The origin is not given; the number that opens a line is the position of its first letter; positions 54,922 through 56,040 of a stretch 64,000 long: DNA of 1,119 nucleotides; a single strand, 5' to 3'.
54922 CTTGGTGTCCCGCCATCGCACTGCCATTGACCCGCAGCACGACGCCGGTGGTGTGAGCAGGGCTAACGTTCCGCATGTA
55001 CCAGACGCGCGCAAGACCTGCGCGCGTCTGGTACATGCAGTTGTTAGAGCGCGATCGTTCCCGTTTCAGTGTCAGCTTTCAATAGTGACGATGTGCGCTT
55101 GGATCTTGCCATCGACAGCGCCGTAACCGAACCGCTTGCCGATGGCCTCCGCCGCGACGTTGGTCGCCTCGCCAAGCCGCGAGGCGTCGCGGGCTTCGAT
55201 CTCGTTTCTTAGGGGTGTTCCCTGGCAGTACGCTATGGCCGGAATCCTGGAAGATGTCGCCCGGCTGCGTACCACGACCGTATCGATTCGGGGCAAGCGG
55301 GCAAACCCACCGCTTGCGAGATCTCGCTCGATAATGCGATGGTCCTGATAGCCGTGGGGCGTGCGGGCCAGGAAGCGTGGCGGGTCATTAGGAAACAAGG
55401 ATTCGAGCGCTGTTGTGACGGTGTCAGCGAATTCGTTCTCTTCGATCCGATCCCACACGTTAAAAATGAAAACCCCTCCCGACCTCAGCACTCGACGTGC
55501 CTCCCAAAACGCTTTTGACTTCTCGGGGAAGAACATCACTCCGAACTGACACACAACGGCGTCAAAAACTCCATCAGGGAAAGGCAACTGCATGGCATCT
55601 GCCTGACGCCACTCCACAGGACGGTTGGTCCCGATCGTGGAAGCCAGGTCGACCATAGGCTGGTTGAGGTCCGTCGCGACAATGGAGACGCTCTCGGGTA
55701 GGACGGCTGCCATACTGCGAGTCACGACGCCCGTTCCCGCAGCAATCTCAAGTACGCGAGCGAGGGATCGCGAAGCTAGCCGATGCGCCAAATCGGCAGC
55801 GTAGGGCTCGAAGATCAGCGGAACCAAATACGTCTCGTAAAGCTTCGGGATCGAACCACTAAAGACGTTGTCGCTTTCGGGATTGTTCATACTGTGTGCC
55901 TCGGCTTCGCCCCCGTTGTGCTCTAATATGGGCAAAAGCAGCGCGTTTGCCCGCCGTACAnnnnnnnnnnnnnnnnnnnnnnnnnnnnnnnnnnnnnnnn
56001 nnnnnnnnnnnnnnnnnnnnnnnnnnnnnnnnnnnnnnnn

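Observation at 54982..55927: Solitary integron-type gene cassette (methyltransferase + attC) with no integron integrase nearby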

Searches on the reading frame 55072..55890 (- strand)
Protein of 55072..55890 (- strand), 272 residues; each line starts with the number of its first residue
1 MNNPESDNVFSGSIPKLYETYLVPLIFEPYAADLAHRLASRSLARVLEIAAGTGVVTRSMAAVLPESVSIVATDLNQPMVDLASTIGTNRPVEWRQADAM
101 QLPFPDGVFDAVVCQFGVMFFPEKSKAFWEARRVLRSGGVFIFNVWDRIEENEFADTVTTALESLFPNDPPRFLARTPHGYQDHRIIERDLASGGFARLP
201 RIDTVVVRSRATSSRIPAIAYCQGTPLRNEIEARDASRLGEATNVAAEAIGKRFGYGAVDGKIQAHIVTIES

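Call 5: search_protein_families(library=pfam, proteins=[window:55072-55890:-])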
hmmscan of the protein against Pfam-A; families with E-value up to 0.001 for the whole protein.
window:55072-55890:- (272 aa): 7 families
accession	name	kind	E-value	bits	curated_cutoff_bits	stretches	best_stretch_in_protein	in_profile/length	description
PF08241.18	Methyltransf_11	-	1.7e-21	77.1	21.2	1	47-143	1-95/95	Methyltransferase domain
PF13649.12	Methyltransf_25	-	5.7e-19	69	27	1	46-139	1-97/97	Methyltransferase domain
PF01209.24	Ubie_methyltran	-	7.5e-16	58.6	20.1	1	38-144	43-152/233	ubiE/COQ5 methyltransferase family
PF13847.12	Methyltransf_31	-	5.3e-10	39.6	27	1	42-147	3-113/145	Methyltransferase domain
PF08242.18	Methyltransf_12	-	1.1e-09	39.4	30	1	47-141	1-98/98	Methyltransferase domain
PF13489.12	Methyltransf_23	-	4e-08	33.6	27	1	30-148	8-121/164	Methyltransferase domain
PF03141.22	Methyltransf_29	-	0.0005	19.2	23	1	68-146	143-220/506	Putative S-adenosyl-L-methionine-dependent methyltransferase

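Call 37: find_homologous_proteins(query=window:55072-55890:-, max_evalue=1e-30)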
Query window:55072-55890:- (272 aa): 8000 proteins with E <= 1e-30 among 8000 candidates; the best 120 are listed.
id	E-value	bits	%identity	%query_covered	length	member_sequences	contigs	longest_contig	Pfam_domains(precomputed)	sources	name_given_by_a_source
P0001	6.7e-177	604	100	100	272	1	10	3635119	PF13847.13,PF13489.13,PF13649.13,PF01209.25,PF08241.19,PF08242.19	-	-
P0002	3.9e-154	530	88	100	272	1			PF13847.13,PF13489.13,PF13649.13,PF01209.25,PF08241.19,PF08242.19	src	-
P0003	6.1e-153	526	88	99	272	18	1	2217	PF13847.13,PF13489.13,PF13649.13,PF01209.25,PF08241.19,PF08242.19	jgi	jgi:SAM-dependent methyltransferase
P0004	2.0e-152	524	87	100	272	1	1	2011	PF13847.13,PF13489.13,PF13649.13,PF01209.25,PF08241.19,PF08242.19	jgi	jgi:SAM-dependent methyltransferase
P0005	4.2e-152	523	87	100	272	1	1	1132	PF13847.13,PF13489.13,PF13649.13,PF01209.25,PF08241.19,PF08242.19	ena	-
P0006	1.3e-151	521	87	100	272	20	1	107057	PF13847.13,PF13489.13,PF13649.13,PF01209.25,PF08241.19,PF08242.19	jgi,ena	-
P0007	7.4e-151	519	87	100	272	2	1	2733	PF13847.13,PF13489.13,PF13649.13,PF01209.25,PF08241.19,PF08242.19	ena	-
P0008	9.7e-151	518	86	100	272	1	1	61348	PF13847.13,PF13489.13,PF13649.13,PF01209.25,PF08241.19,PF08242.19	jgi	jgi:SAM-dependent methyltransferase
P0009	5.5e-150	516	86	100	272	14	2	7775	PF13847.13,PF13489.13,PF13649.13,PF01209.25,PF08241.19,PF08242.19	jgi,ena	-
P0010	1.1e-149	515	85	100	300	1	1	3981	PF13847.13,PF13489.13,PF13649.13,PF01209.25,PF08241.19,PF08242.19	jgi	-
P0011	1.3e-149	515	85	100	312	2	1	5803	PF13847.13,PF13489.13,PF13649.13,PF01209.25,PF08241.19,PF08242.19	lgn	-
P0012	2.2e-149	514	87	100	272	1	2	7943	PF13847.13,PF13489.13,PF13649.13,PF01209.25,PF08241.19,PF08242.19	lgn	-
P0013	2.8e-149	514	85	100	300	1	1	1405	PF13847.13,PF13489.13,PF13649.13,PF01209.25,PF08241.19,PF08242.19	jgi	-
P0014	5.0e-149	513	86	100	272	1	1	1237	PF13847.13,PF13489.13,PF13649.13,PF01209.25,PF08241.19,PF08242.19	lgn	-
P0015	1.2e-148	512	85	100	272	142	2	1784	PF13847.13,PF13489.13,PF13649.13,PF01209.25,PF08241.19,PF08242.19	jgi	jgi:SAM-dependent methyltransferase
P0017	2.7e-148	510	85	100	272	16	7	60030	PF13847.13,PF13489.13,PF13649.13,PF01209.25,PF08241.19,PF08242.19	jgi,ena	jgi:SAM-dependent methyltransferase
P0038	7.3e-147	506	83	100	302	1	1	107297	PF13847.13,PF13489.13,PF13649.13,PF01209.25,PF08241.19,PF08242.19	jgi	jgi:SAM-dependent methyltransferase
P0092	3.5e-144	497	84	100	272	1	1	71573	PF13847.13,PF13489.13,PF13649.13,PF01209.25,PF08241.19,PF08242.19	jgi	jgi:SAM-dependent methyltransferase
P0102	8.4e-144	496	82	100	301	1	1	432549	PF13847.13,PF13489.13,PF13649.13,PF01209.25,PF08241.19,PF08242.19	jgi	jgi:SAM-dependent methyltransferase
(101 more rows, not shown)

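Call 38: find_encoding_contigs(protein=P0006, flank=5000, max_places=3)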
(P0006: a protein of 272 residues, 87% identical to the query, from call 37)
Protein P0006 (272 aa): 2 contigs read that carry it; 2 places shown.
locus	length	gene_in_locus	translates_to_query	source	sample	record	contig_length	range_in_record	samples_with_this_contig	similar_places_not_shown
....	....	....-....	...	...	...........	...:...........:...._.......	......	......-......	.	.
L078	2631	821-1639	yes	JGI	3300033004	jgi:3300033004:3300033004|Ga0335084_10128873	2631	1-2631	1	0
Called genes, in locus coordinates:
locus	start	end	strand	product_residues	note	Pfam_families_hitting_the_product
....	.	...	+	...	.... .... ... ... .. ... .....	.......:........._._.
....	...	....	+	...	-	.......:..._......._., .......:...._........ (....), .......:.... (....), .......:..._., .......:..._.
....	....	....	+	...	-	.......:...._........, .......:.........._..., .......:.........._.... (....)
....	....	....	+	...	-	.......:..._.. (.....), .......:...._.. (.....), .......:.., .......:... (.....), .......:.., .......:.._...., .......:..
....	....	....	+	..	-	-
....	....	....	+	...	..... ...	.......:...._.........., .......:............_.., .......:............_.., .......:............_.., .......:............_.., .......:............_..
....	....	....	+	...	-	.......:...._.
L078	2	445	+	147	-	?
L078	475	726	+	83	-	-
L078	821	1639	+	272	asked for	PF01209:Ubie_methyltran, PF13489:Methyltransf_23, PF13847:Methyltransf_31, PF08241:Methyltransf_11, PF08242:Methyltransf_12, PF13649:Methyltransf_25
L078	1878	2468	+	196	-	PF01872:RibD_C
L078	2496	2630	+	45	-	?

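Call 39: find_encoding_contigs(protein=P0008, flank=5000, max_places=3)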
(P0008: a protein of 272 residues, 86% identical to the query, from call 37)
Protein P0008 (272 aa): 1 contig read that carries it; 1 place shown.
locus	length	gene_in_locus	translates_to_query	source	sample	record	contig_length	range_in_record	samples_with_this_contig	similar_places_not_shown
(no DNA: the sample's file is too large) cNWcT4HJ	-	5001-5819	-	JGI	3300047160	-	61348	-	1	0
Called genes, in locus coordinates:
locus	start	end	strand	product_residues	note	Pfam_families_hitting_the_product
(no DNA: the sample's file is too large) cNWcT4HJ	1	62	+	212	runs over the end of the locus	PF01872:RibD_C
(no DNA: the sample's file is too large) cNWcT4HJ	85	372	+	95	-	-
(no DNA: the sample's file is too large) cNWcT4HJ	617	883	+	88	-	-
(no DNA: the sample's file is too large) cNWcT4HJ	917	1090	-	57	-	-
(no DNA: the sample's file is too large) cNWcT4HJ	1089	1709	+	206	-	-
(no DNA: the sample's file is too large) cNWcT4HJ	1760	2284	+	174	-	PF12973:Cupin_7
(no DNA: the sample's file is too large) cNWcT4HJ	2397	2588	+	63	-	-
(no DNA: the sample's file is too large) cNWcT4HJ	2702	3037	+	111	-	PF07366:SnoaL, PF12680:SnoaL_2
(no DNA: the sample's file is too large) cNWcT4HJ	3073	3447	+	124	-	PF00903:Glyoxalase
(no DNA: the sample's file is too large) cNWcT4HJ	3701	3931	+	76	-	PF04828:GFA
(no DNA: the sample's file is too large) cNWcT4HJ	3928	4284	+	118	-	-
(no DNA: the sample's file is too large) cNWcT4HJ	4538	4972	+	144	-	PF01042:Ribonuc_L-PSP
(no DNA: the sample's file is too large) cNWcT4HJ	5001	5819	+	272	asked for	PF13489:Methyltransf_23 (weak), PF01209:Ubie_methyltran, PF13847:Methyltransf_31, PF08241:Methyltransf_11, PF08242:Methyltransf_12, PF13649:Methyltransf_25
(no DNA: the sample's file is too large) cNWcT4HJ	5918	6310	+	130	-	PF04828:GFA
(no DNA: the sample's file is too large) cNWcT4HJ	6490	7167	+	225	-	PF01738:DLH, PF00561:Abhydrolase_1 (weak), PF12146:Hydrolase_4 (faint)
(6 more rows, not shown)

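Call 40: find_encoding_contigs(protein=P0102, flank=5000, max_places=3)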
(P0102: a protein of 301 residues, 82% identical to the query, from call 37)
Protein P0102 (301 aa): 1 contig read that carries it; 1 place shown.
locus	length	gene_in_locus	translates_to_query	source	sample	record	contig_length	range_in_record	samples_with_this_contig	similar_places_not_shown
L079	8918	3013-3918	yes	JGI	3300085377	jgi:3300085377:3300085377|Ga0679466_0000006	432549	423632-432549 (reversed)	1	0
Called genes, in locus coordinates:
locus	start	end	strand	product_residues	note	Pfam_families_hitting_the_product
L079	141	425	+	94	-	-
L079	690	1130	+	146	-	PF20337:DUF6632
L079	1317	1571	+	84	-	-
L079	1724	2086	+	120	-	PF01527:HTH_Tnp_1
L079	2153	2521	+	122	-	PF13531:SBP_bac_11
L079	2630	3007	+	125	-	PF00903:Glyoxalase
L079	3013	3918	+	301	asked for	PF01209:Ubie_methyltran, PF13489:Methyltransf_23, PF13847:Methyltransf_31, PF08241:Methyltransf_11, PF08242:Methyltransf_12, PF13649:Methyltransf_25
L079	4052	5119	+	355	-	PF08240:ADH_N, PF00107:ADH_zinc_N, PF13602:ADH_zinc_N_2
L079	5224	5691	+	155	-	-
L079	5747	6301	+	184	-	-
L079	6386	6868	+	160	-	PF14340:DUF4395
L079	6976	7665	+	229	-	PF01872:RibD_C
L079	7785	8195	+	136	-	-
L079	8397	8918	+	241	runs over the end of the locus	PF00106:adh_short, PF08659:KR, PF23441:SDR, PF13561:adh_short_C2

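Call 43: find_encoding_contigs(protein=P0017, flank=4000, max_places=5)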
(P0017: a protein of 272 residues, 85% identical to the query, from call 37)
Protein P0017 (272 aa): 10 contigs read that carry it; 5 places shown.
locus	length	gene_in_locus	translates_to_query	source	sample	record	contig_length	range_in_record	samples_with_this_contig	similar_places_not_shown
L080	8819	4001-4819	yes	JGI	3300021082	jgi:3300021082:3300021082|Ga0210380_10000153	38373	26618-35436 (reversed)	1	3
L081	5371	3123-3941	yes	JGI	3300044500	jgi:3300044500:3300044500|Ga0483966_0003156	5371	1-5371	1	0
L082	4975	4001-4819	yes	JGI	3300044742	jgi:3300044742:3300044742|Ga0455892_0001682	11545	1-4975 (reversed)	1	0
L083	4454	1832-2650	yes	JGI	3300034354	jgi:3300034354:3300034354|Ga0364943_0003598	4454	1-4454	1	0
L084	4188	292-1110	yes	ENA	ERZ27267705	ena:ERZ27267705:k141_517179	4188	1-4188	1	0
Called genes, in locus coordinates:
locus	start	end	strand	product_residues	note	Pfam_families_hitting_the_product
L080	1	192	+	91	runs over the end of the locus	-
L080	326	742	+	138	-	PF14248:DUF4345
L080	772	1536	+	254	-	PF13531:SBP_bac_11, PF01547:SBP_bac_1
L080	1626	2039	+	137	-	-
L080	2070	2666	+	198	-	-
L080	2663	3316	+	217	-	PF03006:HlyIII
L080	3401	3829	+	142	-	PF00571:CBS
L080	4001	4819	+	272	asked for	PF01209:Ubie_methyltran, PF13489:Methyltransf_23, PF13847:Methyltransf_31, PF08241:Methyltransf_11, PF08242:Methyltransf_12, PF13649:Methyltransf_25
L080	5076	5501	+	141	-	-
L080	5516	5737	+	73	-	-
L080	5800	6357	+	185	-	PF02622:DUF179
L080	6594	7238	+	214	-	PF02622:DUF179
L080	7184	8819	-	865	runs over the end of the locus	PF02861:Clp_N, PF13191:AAA_16 (weak), PF00004:AAA, PF17871:AAA_lid_9, PF00004:AAA, PF07724:AAA_2, PF07728:AAA_5, PF10431:ClpB_D2-small, +11 more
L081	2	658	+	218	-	PF01547:SBP_bac_1, PF13531:SBP_bac_11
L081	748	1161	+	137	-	-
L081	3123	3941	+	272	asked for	PF01209:Ubie_methyltran, PF13489:Methyltransf_23, PF13847:Methyltransf_31, PF08241:Methyltransf_11, PF08242:Methyltransf_12, PF13649:Methyltransf_25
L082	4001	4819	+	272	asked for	PF01209:Ubie_methyltran, PF13489:Methyltransf_23, PF13847:Methyltransf_31, PF08241:Methyltransf_11, PF08242:Methyltransf_12, PF13649:Methyltransf_25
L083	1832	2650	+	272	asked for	PF01209:Ubie_methyltran, PF13489:Methyltransf_23, PF13847:Methyltransf_31, PF08241:Methyltransf_11, PF08242:Methyltransf_12, PF13649:Methyltransf_25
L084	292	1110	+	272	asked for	PF01209:Ubie_methyltran, PF13489:Methyltransf_23, PF13847:Methyltransf_31, PF08241:Methyltransf_11, PF08242:Methyltransf_12, PF13649:Methyltransf_25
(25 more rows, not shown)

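Call 44: find_encoding_contigs(protein=P0038, flank=4000, max_places=3)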
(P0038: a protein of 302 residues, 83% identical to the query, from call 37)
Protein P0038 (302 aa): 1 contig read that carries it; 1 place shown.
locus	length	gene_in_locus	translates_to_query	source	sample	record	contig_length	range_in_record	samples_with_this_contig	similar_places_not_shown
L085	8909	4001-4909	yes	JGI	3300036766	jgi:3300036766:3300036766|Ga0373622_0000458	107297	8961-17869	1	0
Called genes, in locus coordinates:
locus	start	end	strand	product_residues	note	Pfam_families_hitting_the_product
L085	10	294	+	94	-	PF01638:HxlR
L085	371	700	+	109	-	PF01527:HTH_Tnp_1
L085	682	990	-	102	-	-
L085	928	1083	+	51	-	-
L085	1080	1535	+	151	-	PF00665:rve, PF13610:DDE_Tnp_IS240, PF13683:rve_3, PF13333:rve_2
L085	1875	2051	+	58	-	-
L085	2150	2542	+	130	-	PF04993:TfoX_N (weak)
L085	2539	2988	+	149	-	PF10604:Polyketide_cyc2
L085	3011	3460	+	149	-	PF01638:HxlR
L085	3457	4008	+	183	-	PF00583:Acetyltransf_1, PF13673:Acetyltransf_10, PF13508:Acetyltransf_7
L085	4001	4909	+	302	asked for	PF01209:Ubie_methyltran, PF13489:Methyltransf_23, PF13649:Methyltransf_25, PF13847:Methyltransf_31, PF08241:Methyltransf_11, PF08242:Methyltransf_12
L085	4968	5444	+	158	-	PF04191:PEMT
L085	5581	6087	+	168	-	PF04307:YdjM (weak)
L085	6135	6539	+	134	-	PF08332:CaMKII_AD, PF13577:SnoaL_4 (weak), PF13474:SnoaL_3, PF14534:DUF4440, PF12680:SnoaL_2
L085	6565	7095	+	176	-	-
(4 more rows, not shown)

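Call 45: find_encoding_contigs(protein=P0092, flank=4000, max_places=3)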
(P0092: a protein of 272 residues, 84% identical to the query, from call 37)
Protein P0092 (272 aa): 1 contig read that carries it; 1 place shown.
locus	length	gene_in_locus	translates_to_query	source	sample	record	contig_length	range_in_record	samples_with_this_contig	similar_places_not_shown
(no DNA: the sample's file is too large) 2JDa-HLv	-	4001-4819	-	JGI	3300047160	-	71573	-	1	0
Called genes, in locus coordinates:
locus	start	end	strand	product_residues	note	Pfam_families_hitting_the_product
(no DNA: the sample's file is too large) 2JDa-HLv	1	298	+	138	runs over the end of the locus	-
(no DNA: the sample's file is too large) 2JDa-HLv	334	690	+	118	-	PF04828:GFA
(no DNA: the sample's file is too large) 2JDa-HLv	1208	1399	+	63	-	PF13396:PLDc_N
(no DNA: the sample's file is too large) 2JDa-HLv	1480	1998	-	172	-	PF10986:ZrgA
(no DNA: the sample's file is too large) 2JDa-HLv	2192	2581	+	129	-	-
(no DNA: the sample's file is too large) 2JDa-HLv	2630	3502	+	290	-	PF01980:TrmO_N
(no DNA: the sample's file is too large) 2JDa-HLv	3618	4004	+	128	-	PF12680:SnoaL_2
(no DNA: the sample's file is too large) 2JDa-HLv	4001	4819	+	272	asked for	PF01209:Ubie_methyltran, PF13489:Methyltransf_23, PF13847:Methyltransf_31, PF08241:Methyltransf_11, PF08242:Methyltransf_12, PF13649:Methyltransf_25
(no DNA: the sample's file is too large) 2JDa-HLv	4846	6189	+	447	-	PF01979:Amidohydro_1, PF07969:Amidohydro_3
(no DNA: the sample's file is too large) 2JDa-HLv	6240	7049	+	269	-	PF00378:ECH_1, PF16113:ECH_2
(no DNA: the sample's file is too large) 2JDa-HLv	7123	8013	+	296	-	PF00892:EamA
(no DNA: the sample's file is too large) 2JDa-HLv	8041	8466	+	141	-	PF04828:GFA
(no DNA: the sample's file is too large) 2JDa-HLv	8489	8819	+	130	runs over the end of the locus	PF00581:Rhodanese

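Call 48: find_related_loci(query=window:55072-55890:-, collection=genome_contigs, flank=4000)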
Query window:55072-55890:- (272 aa) in genome_contigs; peptide patterns used: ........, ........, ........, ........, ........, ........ (x = any residue, [..] = any of these).
600 stretches matched a pattern (row limit reached: there are more); 587 encode a relative of the query (tblastn E <= 1e-3); the best 80 are kept; 80 distinct loci.
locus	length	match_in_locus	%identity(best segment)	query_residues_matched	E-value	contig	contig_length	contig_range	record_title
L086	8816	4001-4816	84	1-272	5e-155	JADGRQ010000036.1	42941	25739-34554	MAG: Burkholderiales bacterium isolate Chersky.31_24 contig-100_194, whole genome shotgun sequence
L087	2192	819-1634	83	1-272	2e-165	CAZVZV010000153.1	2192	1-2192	MAG TPA_asm: uncultured Enterobacteriaceae bacterium isolate binchicken_co165_254 genome assembly, contig: k141_558130,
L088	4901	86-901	83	1-272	6e-154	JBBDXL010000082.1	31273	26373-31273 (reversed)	MAG: Burkholderiales bacterium isolate LejiaD_69_318 Lejia_D_2362_length_31273_cov_178, whole genome shotgun sequence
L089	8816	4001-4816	82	1-272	1e-150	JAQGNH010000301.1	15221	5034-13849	MAG: Betaproteobacteria bacterium isolate RYN_582 scaffold_723338, whole genome shotgun sequence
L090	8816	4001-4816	81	1-272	2e-150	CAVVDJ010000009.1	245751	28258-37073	MAG: uncultured beta proteobacterium isolate MFD02242.bin.2.195 genome assembly, contig: contig_37205, whole genome shot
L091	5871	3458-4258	82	5-271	6e-151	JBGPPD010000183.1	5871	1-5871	MAG: Gammaproteobacteria bacterium isolate OBJ2_061818_050_22 k141_2038479_length_5871_cov_60.8318, whole genome shotgun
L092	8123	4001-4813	80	1-271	1e-149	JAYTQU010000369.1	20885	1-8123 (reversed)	MAG: Pseudomonadota bacterium isolate GFS_4707 GFS_4707_368, whole genome shotgun sequence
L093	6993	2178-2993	81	1-272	2e-148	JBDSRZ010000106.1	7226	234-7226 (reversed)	MAG: Usitatibacter sp. isolate cluster1_bin.522 k127_14545503, whole genome shotgun sequence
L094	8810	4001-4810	81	1-270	1e-147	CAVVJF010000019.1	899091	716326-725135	MAG: uncultured Candidatus Rokubacteria bacterium isolate MFD04850.bin.2.326 genome assembly, contig: contig_35840, whol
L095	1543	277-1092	81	1-272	5e-161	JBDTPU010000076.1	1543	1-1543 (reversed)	MAG: Gallionella sp. isolate cluster3_bin.205 NODE_651411_length_1543_cov_6.251344, whole genome shotgun sequence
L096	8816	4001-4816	79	1-272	1e-147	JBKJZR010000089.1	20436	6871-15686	MAG: Burkholderiales bacterium isolate swi_bin.253 S1Ck127_16949816_flag_0_multi_22.5533_len_20436, whole genome shotgun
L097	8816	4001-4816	81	1-272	4e-147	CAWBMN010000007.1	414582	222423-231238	MAG: uncultured beta proteobacterium isolate MFD02242.bin.1.57 genome assembly, contig: contig_40521, whole genome shotg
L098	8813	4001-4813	79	1-271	7e-147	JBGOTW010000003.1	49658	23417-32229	MAG: bacterium isolate OBJ_0618_7090110_153 k141_6801258_length_49658_cov_116.7682, whole genome shotgun sequence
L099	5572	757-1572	79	1-272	6e-147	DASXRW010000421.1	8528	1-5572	MAG TPA_asm: Burkholderiales bacterium isolate SMAG_U4650 k141_1321577, whole genome shotgun sequence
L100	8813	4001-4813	79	1-271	2e-146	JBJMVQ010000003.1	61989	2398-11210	MAG: Sulfurifustis sp. isolate 12C18O_168h_50_P09_coass_bin_11 k141_4034536, whole genome shotgun sequence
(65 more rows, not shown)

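Call 49: find_related_loci(query=window:55072-55890:-, collection=metagenome_contigs, flank=2000)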
Query window:55072-55890:- (272 aa) in metagenome_contigs; peptide patterns used: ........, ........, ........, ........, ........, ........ (x = any residue, [..] = any of these).
600 stretches matched a pattern (row limit reached: there are more); 591 encode a relative of the query (tblastn E <= 1e-3); the best 80 are kept; 80 distinct loci.
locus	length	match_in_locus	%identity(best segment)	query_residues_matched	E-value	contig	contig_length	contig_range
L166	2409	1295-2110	88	1-272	9e-172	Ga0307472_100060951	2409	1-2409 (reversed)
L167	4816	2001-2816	85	1-272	3e-158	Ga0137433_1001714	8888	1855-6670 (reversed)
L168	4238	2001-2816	82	1-272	7e-152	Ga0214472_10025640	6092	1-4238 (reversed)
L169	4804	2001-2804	82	5-272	3e-149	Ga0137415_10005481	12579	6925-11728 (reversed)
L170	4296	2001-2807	81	4-272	2e-150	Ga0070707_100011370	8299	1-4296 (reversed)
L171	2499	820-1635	81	1-272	1e-157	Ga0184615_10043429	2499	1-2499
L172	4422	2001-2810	81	1-270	2e-148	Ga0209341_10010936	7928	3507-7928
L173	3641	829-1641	79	1-271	1e-149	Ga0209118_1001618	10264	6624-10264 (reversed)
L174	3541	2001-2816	80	1-272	9e-151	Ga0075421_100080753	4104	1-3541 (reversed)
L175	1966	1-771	84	16-272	5e-158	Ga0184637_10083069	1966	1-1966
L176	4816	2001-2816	80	1-272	1e-146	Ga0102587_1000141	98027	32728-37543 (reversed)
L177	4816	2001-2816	79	1-272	7e-147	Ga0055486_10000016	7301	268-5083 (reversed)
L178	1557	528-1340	79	1-271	5e-159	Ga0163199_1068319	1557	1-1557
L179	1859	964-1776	80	1-271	2e-157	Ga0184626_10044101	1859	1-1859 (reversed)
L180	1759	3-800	81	7-272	6e-158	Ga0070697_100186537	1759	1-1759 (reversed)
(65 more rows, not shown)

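Call 64: search_protein_families(library=ncbifam, proteins=[window:55072-55890:-], max_evalue=0.01)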
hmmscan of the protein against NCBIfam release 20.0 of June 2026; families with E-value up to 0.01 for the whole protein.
window:55072-55890:- (272 aa): 35 families (the best 25 are shown)
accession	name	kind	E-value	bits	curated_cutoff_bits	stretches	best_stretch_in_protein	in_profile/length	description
TIGR01934.1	MenG_MenH_UbiE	subfamily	3.8e-19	68.9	158.35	1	36-142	33-140/223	ubiquinone/menaquinone biosynthesis methyltransferase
NF001241.0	PRK00216.1-2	equivalog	6.1e-17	62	327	1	35-168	44-172/231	demethylmenaquinone methyltransferase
NF001240.0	PRK00216.1-1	equivalog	1.1e-15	57.4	378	1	41-142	62-167/251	bifunctional demethylmenaquinone methyltransferase/2-methoxy-6-polyprenyl-1,4-benzoquinol methylase UbiE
TIGR02072.1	BioC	equivalog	1.7e-15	57.5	184.95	1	34-146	23-135/244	malonyl-ACP O-methyltransferase BioC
NF001244.0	PRK00216.1-5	equivalog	4.8e-15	55.5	216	1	38-142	44-152/236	bifunctional demethylmenaquinone methyltransferase/2-methoxy-6-polyprenyl-1,4-benzoquinol methylase UbiE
NF001242.0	PRK00216.1-3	equivalog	5.3e-14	52.2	351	1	43-153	71-185/258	bifunctional demethylmenaquinone methyltransferase/2-methoxy-6-polyprenyl-1,4-benzoquinol methylase UbiE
NF052510.1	methyltran_MpqE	exception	1.2e-13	51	335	1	39-142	43-150/234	methyl-plastoquinone biosynthesis methyltransferase MpqE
NF041536.1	ArsM_DUF2284_UU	exception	8.1e-11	40.9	575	1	44-215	78-252/459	arsenite methyltransferase/DUF2284 domain selenoprotein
NF045667.1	MTase_DVU1556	equivalog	1.1e-10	41.3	155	1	38-143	18-119/213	DVU_1556 family methyltransferase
NF045825.1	FAmtase_mtf2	equivalog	1.5e-10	40.7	400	1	30-144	43-159/248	fatty-acid O-methyltransferase Mtf2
NF041537.1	ArsM_AhpD_UU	exception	1.6e-10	40.4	510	1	45-163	79-198/345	arsenite methyltransferase/AhpD domain selenoprotein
NF045823.1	PthPhpthDimycoMt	equivalog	4e-10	39.3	300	1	44-145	68-168/256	phthiotriol/phenolphthiotriol dimycocerosates methyltransferase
NF043040.1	corrin_prot_MT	hypoth_equivalog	8.8e-10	38.4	180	1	34-142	34-146/216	corrinoid protein-associated methyltransferase CpaM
NF001243.0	PRK00216.1-4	equivalog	9.6e-10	38.2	235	1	37-142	42-150/237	demethylmenaquinone methyltransferase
NF047649.1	MTase_UXPK_star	exception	1.4e-09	37.4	460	1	46-143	81-181/283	methyltransferase/UXPK-star double selenoprotein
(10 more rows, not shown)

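Call 86: search_solved_structures(query=window:55072-55890:-, max_evalue=0.00001)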
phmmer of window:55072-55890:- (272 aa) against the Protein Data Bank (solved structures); distinct sequences matched with E-value up to 0.00001: 24.
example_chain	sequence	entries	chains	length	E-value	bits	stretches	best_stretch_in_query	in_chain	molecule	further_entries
1xxl_A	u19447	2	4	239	8.4e-11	44.9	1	41-143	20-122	YcgJ protein | ycgJ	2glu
6uak_A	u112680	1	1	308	2.7e-10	43.3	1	42-141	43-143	SAM dependent methyltransferase LahSB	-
1vl5_A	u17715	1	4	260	9.5e-10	41.5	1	38-156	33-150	unknown conserved protein BH2331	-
6uv6_A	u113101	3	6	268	1.5e-09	40.9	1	43-142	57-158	D-glucose O-methyltransferase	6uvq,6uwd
1wzn_A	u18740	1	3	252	1.1e-08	38.1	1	36-143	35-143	SAM-dependent methyltransferase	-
3bus_A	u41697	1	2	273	1.1e-08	38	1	38-141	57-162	Methyltransferase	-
8zc8_A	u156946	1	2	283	3.4e-08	36.4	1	34-144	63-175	MitM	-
21zq_A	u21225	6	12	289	3.6e-08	36.3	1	34-144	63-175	MitM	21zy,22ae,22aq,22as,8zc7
9fcu_A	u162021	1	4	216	4.8e-08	35.9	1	39-144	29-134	SAM-dependent methyltransferase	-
2avn_A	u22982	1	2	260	5.2e-08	35.8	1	41-145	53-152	ubiquinone/menaquinone biosynthesis methyltransferase-related protein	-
9fcy_A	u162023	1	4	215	5.9e-08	35.6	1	38-144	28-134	SAM-dependent methyltransferase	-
9fcx_A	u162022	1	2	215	6e-08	35.6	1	39-144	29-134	SAM-dependent methyltransferase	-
9fd3_A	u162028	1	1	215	6.3e-08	35.5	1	39-144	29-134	SAM-dependent methyltransferase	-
9fcd_A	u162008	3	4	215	6.3e-08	35.5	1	39-144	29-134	SAM-dependent methyltransferase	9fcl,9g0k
9fcq_A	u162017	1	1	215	6.6e-08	35.5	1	39-144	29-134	SAM-dependent methyltransferase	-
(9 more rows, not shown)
